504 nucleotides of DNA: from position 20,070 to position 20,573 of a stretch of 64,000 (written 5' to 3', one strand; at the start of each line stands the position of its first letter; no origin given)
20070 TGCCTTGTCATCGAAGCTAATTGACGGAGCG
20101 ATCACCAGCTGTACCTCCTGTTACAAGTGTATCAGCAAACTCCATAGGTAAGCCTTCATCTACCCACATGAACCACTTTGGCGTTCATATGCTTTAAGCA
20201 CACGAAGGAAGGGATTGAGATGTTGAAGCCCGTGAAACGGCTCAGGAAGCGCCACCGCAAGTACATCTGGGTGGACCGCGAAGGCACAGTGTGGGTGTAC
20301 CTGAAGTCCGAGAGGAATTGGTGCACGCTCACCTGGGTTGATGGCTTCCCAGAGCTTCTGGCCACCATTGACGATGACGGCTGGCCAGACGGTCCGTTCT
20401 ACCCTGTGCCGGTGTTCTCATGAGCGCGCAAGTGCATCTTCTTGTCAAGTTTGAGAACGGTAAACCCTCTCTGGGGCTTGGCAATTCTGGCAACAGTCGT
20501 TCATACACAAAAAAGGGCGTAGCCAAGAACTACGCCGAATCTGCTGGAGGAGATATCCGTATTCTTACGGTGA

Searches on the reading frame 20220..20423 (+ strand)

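Call 54: search_protein_families(library=pfam, proteins=[window:20220-20423:+], max_evalue=0.01)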
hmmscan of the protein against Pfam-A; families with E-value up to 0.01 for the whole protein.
window:20220-20423:+ (67 aa): 1 family
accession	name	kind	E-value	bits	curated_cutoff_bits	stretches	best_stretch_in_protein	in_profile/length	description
PF15533.11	Ntox33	-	0.0034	18.3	28.4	1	13-30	34-52/65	Bacterial toxin 33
